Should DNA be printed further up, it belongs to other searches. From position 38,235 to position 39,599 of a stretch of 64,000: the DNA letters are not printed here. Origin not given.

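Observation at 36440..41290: Nonulosonic-acid sub-cluster in which PseB is followed by an RmlD-like reductase instead of the PseC aminotransferase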

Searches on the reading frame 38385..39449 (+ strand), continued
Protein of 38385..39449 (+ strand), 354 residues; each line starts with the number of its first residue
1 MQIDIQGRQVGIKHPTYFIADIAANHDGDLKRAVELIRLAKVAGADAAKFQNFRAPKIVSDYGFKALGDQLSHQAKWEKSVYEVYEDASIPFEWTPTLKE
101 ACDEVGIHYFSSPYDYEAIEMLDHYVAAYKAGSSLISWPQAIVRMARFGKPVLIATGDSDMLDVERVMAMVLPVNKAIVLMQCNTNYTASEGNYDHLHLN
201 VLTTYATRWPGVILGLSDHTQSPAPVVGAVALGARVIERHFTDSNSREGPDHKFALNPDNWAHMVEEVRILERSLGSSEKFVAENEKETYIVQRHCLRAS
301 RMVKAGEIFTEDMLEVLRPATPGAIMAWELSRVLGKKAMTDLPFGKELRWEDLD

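Call 32: find_related_loci(query=A2, collection=genome_contigs, flank=10000)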
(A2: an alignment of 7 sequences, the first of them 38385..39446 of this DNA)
Query A2 (354 aa) in genome_contigs; peptide patterns used: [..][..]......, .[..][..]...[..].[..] (x = any residue, [..] = any of these).
600 stretches matched a pattern (row limit reached: there are more); 579 encode a relative of the query (tblastn E <= 1e-3); the best 80 are kept; 80 distinct loci.
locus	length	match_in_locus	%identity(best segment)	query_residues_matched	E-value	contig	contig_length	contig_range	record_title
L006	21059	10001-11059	84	1-353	0e+0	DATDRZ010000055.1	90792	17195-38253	MAG TPA_asm: Anaerolineales bacterium isolate SMAG_U7990 k141_3237039, whole genome shotgun sequence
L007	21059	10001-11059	85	1-353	0e+0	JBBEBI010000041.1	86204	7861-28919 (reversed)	MAG: Anaerolineales bacterium isolate LejiaF_58_21 Lejia_F_433_length_86204_cov_15, whole genome shotgun sequence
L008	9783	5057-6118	74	1-354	0e+0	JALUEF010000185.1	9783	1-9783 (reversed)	MAG: Anaerolineales bacterium isolate S143_metabat1_scaf2bin.026 S143_NODE_4969_length_9783_cov_2.718724, whole genome s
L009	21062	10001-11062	73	1-354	1e-180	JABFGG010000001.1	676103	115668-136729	MAG: Chloroflexota bacterium isolate CFX15 c_000000000001, whole genome shotgun sequence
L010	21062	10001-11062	74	1-354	2e-179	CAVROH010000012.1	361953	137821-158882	MAG: uncultured Chloroflexia bacterium isolate MFD03804.bin.2.148 genome assembly, contig: contig_63132, whole genome sh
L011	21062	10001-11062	72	1-354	5e-178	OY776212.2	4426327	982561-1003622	MAG: Anaerolineales bacterium isolate db28be52-e32f-4f71-9c49-3cbd2ddbe7d1 genome assembly, chromosome: 1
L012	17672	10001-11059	73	2-354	1e-175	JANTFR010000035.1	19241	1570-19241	MAG: Anaerolineales bacterium isolate bin100123 c_000000002571, whole genome shotgun sequence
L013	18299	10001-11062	71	1-354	2e-175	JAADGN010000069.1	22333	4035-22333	MAG: Chloroflexota bacterium isolate M_MetaBat.120 contig-127_4754, whole genome shotgun sequence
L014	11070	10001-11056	72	2-353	1e-174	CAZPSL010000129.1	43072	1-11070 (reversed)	MAG TPA_asm: uncultured Anaerolineales bacterium isolate binchicken_co219_421 genome assembly, contig: k141_1543041, who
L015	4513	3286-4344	73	2-354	2e-179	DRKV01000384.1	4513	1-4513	MAG TPA_asm: Chloroflexota bacterium isolate HyVt-449 HyVt-449_k145_75132, whole genome shotgun sequence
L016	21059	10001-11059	74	1-353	8e-174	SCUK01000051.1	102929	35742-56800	MAG: Anaerolineae bacterium isolate FW602_bin.38 FW602_bin.38-89835, whole genome shotgun sequence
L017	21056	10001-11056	70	2-353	9e-174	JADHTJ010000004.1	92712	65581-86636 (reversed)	MAG: Anaerolineales bacterium isolate BS150m-G17 BS-150m-C145, whole genome shotgun sequence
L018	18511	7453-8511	69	1-353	5e-172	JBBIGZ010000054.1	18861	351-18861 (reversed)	MAG: Chloroflexota bacterium isolate ETS170220_bin_102 NODE_2456_length_18861_cov_3.79577, whole genome shotgun sequence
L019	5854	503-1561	70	1-353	8e-174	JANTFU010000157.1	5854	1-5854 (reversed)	MAG: Anaerolineales bacterium isolate bin10018 c_000000016403, whole genome shotgun sequence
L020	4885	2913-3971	70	1-353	6e-176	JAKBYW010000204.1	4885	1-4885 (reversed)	MAG: Chloroflexi bacterium isolate WY3.bin148 NODE_36508_length_4885_cov_1.910887, whole genome shotgun sequence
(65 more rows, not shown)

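Call 34: list_cluster_members(proteins=[P0121, P0122, P0123, P0124, P0125, P0126, P0130, P0131, P0133, P0136])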
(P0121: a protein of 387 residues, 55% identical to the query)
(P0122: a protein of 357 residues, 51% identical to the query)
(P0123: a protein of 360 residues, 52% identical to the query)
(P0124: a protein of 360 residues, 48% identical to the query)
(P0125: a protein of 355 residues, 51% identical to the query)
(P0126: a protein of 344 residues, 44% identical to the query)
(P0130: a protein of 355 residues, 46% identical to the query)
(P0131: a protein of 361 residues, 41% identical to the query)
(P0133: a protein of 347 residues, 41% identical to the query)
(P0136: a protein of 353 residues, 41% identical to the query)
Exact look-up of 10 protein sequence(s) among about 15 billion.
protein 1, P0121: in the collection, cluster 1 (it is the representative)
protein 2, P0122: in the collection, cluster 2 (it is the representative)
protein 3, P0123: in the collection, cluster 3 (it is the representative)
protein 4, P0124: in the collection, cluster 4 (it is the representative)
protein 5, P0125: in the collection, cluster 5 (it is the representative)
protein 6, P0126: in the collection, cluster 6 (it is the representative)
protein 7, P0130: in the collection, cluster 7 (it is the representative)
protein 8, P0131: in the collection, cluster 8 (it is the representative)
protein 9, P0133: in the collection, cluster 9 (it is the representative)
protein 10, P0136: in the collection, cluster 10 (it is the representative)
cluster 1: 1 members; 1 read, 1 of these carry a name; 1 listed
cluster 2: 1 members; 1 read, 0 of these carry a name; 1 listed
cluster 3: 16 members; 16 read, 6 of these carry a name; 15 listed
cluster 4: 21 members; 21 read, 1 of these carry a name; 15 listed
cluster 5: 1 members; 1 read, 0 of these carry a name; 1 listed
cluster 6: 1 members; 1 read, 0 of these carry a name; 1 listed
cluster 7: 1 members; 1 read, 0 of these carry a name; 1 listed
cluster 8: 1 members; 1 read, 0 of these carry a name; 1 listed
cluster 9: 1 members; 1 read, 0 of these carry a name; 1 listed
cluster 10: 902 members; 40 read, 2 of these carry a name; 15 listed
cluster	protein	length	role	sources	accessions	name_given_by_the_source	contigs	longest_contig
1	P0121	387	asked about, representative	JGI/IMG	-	sialic acid synthase SpsE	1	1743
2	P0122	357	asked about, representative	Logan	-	-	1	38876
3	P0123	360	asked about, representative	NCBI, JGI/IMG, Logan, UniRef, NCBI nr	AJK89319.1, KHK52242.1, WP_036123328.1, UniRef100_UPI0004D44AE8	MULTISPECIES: N-acetylneuraminate synthase family protein [Lysinibacillus] | N-acetylneuraminate synthase | N-acetylneuraminate synthase family protein n=1 Tax=Lysinibacillus TaxID=400634 ...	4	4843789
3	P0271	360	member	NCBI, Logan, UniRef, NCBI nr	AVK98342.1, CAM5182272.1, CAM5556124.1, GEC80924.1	N-acetylneuraminate synthase [Lysinibacillus sphaericus] | N-acetylneuraminate synthase n=1 Tax=Lysinibacillus sphaericus TaxID=1421 ... | N-acetylneuraminate synthase family protein [Lysinibacillus sphaericus]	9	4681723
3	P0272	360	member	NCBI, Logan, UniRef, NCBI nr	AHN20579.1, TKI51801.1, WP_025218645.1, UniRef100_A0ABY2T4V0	N-acetylneuraminate synthase family protein [Lysinibacillus varians] | N-acetylneuraminate synthase n=1 Tax=Lysinibacillus varians TaxID=1145276 ...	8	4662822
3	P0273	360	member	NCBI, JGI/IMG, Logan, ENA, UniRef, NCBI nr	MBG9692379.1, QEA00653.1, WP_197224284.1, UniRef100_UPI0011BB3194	N-acetylneuraminate synthase [Lysinibacillus fusiformis] | N-acetylneuraminate synthase family protein n=1 Tax=Lysinibacillus TaxID=400634 ... | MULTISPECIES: N-acetylneuraminate synthase family protein [Lysinibacillus]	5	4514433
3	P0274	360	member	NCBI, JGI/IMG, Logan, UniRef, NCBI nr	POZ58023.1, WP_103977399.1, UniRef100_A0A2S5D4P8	N,N'-diacetyllegionaminic acid synthase [Lysinibacillus sphaericus] | N,N'-diacetyllegionaminic acid synthase n=1 Tax=Lysinibacillus sphaericus TaxID=1421 ... | N-acetylneuraminate synthase family protein [Lysinibacillus sphaericus]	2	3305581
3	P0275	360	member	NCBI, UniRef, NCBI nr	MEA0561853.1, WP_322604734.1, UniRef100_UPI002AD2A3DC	N-acetylneuraminate synthase family protein [Lysinibacillus irui] | N-acetylneuraminate synthase family protein n=1 Tax=Lysinibacillus irui TaxID=2998077 ...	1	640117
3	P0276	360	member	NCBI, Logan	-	-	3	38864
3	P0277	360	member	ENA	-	-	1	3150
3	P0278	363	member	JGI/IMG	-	-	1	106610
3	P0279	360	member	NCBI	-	-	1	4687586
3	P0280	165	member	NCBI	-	-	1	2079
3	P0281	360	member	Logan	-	-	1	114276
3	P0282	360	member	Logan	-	-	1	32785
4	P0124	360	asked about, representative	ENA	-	-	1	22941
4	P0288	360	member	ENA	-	-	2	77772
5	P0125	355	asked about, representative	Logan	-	-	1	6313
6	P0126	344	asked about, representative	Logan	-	-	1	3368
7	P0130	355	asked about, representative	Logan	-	-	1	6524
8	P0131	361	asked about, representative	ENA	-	-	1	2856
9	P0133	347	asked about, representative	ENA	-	-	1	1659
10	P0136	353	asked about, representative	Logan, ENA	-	-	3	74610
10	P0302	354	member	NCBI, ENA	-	-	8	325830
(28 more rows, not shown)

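Call 35: find_encoding_contigs(protein=P0123, flank=10000, max_places=3)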
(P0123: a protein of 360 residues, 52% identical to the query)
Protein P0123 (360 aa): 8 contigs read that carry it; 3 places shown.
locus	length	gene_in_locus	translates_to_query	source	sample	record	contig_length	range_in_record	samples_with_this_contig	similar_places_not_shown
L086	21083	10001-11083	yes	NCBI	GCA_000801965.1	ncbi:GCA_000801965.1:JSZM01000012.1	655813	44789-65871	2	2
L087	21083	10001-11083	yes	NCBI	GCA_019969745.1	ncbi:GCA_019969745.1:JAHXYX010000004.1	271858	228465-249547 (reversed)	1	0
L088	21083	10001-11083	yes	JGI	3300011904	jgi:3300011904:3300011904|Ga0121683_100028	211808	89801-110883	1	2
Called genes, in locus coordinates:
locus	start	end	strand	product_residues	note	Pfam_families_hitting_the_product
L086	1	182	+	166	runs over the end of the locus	PF05130:FlgN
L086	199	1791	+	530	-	PF22638:FlgK_D1, PF06429:Flg_bbr_C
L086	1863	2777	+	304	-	PF00669:Flagellin_N, PF00700:Flagellin_C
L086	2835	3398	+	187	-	PF20074:DUF6470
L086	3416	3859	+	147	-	PF02623:FliW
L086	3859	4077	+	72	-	PF02599:CsrA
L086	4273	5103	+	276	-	PF00669:Flagellin_N, PF00700:Flagellin_C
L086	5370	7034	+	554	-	PF01973:MptE-like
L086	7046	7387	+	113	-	PF26154:DUF8042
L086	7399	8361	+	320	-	PF00106:adh_short, PF01073:3Beta_HSD, PF01370:Epimerase, PF02719:Polysacc_synt_2, PF04321:RmlD_sub_bind, PF05368:NmrA, PF16363:GDP_Man_Dehyd, PF13460:NAD_binding_10, +2 more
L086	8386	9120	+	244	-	PF02348:CTP_transf_3, PF12804:NTP_transf_3 (weak)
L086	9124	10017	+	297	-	PF01370:Epimerase, PF04321:RmlD_sub_bind, PF07993:NAD_binding_4 (faint), PF16363:GDP_Man_Dehyd (weak)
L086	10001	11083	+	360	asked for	PF03102:NeuB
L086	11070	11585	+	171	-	PF13302:Acetyltransf_3, PF13420:Acetyltransf_4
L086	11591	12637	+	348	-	PF13489:Methyltransf_23, PF08241:Methyltransf_11 (weak), PF08242:Methyltransf_12 (weak)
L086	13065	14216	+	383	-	PF13524:Glyco_trans_1_2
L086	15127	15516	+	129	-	PF03646:FlaG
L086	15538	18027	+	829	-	PF02465:FliD_N, PF07195:FliD_C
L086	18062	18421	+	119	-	PF05400:FliT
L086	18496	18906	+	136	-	PF02561:FliS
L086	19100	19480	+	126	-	PF07238:PilZ (weak)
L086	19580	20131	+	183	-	PF02482:Ribosomal_S30AE, PF16321:Ribosom_S30AE_C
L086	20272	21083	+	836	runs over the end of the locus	PF07517:SecA_DEAD, PF00270:DEAD (weak), PF01043:SecA_PP_bind, PF21090:P-loop_SecA, PF07516:SecA_SW, PF02810:SEC-C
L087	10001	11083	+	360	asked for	PF03102:NeuB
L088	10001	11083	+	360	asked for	PF03102:NeuB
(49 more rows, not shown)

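Call 37: find_encoding_contigs(protein=P0122, flank=9000, max_places=1)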
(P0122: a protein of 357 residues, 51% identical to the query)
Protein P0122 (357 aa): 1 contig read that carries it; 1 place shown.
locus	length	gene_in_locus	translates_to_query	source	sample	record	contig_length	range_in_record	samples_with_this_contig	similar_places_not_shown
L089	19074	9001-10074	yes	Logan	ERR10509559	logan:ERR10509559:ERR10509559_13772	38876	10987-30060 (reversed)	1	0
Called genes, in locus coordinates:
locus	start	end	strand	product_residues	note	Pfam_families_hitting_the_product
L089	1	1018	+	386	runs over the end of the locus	PF04055:Radical_SAM, PF13186:SPASM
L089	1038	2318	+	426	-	PF13483:Lactamase_B_3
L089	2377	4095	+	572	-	-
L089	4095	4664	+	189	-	PF00929:RNase_T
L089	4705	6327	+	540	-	PF00664:ABC_membrane, PF00005:ABC_tran, PF13304:AAA_21 (faint)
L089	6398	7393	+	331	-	PF01073:3Beta_HSD, PF01370:Epimerase, PF02719:Polysacc_synt_2, PF04321:RmlD_sub_bind (weak), PF05368:NmrA (weak), PF08659:KR (weak), PF13460:NAD_binding_10, PF16363:GDP_Man_Dehyd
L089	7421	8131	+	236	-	PF02348:CTP_transf_3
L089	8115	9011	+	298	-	PF02719:Polysacc_synt_2 (faint), PF04321:RmlD_sub_bind, PF01370:Epimerase, PF16363:GDP_Man_Dehyd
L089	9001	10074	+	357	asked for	PF03102:NeuB, PF08666:SAF (weak)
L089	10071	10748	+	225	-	PF00535:Glycos_transf_2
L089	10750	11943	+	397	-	PF03721:UDPG_MGDP_dh_N, PF00984:UDPG_MGDP_dh, PF03720:UDPG_MGDP_dh_C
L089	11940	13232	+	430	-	-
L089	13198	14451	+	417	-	-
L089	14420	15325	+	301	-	-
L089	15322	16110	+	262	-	PF01531:Glyco_transf_11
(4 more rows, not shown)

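Call 38: find_encoding_contigs(protein=P0288, flank=9000, max_places=1)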
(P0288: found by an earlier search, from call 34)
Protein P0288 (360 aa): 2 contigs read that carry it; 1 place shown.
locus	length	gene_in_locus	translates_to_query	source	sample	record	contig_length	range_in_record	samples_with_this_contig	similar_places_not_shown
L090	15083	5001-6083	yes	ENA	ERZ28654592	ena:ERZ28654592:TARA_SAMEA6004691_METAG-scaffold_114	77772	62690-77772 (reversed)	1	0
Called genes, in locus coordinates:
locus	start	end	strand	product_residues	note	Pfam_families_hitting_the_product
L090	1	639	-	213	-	?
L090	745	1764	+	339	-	PF01073:3Beta_HSD, PF01370:Epimerase, PF02719:Polysacc_synt_2, PF04321:RmlD_sub_bind, PF07993:NAD_binding_4 (weak), PF16363:GDP_Man_Dehyd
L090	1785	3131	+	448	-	PF03721:UDPG_MGDP_dh_N, PF00984:UDPG_MGDP_dh, PF03720:UDPG_MGDP_dh_C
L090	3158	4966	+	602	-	PF00664:ABC_membrane, PF00005:ABC_tran, PF02463:SMC_N (faint)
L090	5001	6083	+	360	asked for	PF03102:NeuB, PF08666:SAF (weak)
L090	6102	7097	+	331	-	PF00106:adh_short, PF01073:3Beta_HSD, PF01370:Epimerase, PF02719:Polysacc_synt_2, PF04321:RmlD_sub_bind, PF05368:NmrA (weak), PF16363:GDP_Man_Dehyd, PF13460:NAD_binding_10, +1 more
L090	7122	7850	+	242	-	-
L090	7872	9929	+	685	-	PF02348:CTP_transf_3, PF00202:Aminotran_3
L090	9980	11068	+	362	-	PF13439:Glyco_transf_4 (weak), PF00534:Glycos_transf_1, PF13692:Glyco_trans_1_4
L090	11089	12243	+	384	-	PF13439:Glyco_transf_4, PF00534:Glycos_transf_1, PF13692:Glyco_trans_1_4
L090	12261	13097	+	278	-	PF00535:Glycos_transf_2, PF10111:Glyco_tranf_2_2 (weak)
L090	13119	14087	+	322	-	PF04321:RmlD_sub_bind, PF01073:3Beta_HSD, PF01370:Epimerase, PF13460:NAD_binding_10, PF16363:GDP_Man_Dehyd, PF07993:NAD_binding_4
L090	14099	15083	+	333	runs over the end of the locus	PF00953:Glycos_transf_4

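Call 39: find_encoding_contigs(protein=P0302, flank=9000, max_places=1)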
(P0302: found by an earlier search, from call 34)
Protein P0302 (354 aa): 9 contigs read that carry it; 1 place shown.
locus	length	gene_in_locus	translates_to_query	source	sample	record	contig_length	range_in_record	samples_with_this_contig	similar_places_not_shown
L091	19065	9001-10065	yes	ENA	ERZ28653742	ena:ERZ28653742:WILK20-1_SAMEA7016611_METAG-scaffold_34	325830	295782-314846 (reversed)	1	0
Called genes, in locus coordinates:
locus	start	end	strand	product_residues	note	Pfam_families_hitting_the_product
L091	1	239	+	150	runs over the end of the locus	PF00578:AhpC-TSA, PF08534:Redoxin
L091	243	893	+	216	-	PF00702:Hydrolase, PF08282:Hydrolase_3 (faint), PF12710:HAD, PF13419:HAD_2, PF13242:Hydrolase_like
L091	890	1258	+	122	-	PF03733:YccF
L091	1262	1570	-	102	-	-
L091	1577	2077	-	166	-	PF01625:PMSR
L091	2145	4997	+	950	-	PF00005:ABC_tran (faint), PF02463:SMC_N (faint), PF03193:RsgA_GTPase (faint), PF13191:AAA_16 (faint), PF13304:AAA_21 (faint), PF13555:AAA_29 (faint), PF17760:UvrA_inter, PF17755:UvrA_DNA-bind, +2 more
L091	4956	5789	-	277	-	PF00535:Glycos_transf_2, PF10111:Glyco_tranf_2_2, PF13506:Glyco_transf_21 (weak)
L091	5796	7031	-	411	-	PF04413:Glycos_transf_N, PF04230:PS_pyruv_trans (weak)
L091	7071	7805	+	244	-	PF02348:CTP_transf_3, PF12804:NTP_transf_3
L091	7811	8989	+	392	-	PF00155:Aminotran_1_2, PF01041:DegT_DnrJ_EryC1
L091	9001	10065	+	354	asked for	PF03102:NeuB, PF08666:SAF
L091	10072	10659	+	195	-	PF02698:DUF218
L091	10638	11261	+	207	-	-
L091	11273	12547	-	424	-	PF16249:DUF4906 (weak)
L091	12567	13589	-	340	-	-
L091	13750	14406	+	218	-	PF01865:PhoU_div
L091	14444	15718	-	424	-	PF00111:Fer2, PF00970:FAD_binding_6 (faint), PF00175:NAD_binding_1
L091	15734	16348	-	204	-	PF02508:Rnf-Nqr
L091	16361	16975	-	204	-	PF02508:Rnf-Nqr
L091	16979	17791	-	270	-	PF04205:FMN_bind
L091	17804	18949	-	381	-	PF03116:NQR2_RnfD_RnfE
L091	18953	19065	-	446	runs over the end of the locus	PF05896:NQRA_N, PF13375:RnfC_N (faint), PF24836:NQRA_2nd, PF11973:NQRA_SLBB (weak)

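Call 45: find_homologous_proteins(query=P0123, max_evalue=1e-40)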
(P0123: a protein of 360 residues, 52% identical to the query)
Query P0123 (360 aa): 8000 proteins with E <= 1e-40 among 8000 candidates; the best 120 are listed.
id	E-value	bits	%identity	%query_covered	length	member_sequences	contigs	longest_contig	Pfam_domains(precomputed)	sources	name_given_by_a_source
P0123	5.4e-245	830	100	100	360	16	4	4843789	PF03102.21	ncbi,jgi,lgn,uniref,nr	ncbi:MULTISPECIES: N-acetylneuraminate synthase family protein [Lysinibacillus]|jgi:N-acetylneuramin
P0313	1.1e-213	727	86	100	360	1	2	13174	PF03102.21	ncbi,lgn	-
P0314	1.2e-205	701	84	100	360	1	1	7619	PF03102.21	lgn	-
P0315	6.3e-189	646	77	100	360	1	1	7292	PF03102.21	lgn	-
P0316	9.4e-182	622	76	99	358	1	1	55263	PF03102.21,PF08666.18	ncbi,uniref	ncbi:N-acetylneuraminate synthase family protein [Lysinibacillus sp. RC79]|uniref:N-acetylneuraminat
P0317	1.6e-175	602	72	99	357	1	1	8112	PF03102.21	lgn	-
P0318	5.9e-175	600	72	99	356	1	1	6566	PF03102.21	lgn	-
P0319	3.9e-172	591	71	99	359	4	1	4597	PF03102.21,PF08666.18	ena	-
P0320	1.5e-170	585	71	99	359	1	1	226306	PF03102.21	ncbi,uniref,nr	ncbi:N-acetylneuraminate synthase family protein [Viridibacillus sp. YIM B01967]|uniref:N-acetylneur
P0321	6.5e-170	583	70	99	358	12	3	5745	PF03102.21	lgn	-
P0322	7.5e-170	583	72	99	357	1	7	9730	PF03102.21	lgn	-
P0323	4.0e-168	577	70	99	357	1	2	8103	PF03102.21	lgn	-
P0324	5.8e-168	577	70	99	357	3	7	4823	PF03102.21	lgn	-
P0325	3.1e-167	574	70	99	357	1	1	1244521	PF03102.21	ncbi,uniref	ncbi:N-acetylneuraminate synthase family protein [Viridibacillus arvi]|uniref:N-acetylneuraminate sy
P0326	3.9e-167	574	70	99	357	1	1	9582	PF03102.21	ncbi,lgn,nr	ncbi:MAG: N-acetylneuraminate synthase family protein [Kurthia sp.]|nr:N-acetylneuraminate synthase 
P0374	9.4e-149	514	63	99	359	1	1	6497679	PF03102.21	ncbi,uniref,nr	ncbi:N-acetylneuraminate synthase family protein [Paenibacillus lutimineralis]|uniref:N-acetylneuram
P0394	1.9e-147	509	64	99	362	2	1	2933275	PF03102.21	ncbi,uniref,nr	ncbi:N-acetylneuraminate synthase family protein [uncultured Methanomethylovorans sp.]|uniref:N-acet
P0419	4.7e-146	505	63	99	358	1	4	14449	PF03102.21,PF08666.18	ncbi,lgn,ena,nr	ncbi:MAG: N-acetylneuraminate synthase family protein [Neisseriaceae bacterium]|nr:N-acetylneuramina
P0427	2.1e-145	503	61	99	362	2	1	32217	PF03102.21,PF08666.18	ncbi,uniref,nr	ncbi:N-acetylneuraminate synthase family protein [Methanolobus psychrotolerans]|uniref:N-acetylneura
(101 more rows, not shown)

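Call 46: find_encoding_contigs(protein=P0394, flank=8000, max_places=1)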
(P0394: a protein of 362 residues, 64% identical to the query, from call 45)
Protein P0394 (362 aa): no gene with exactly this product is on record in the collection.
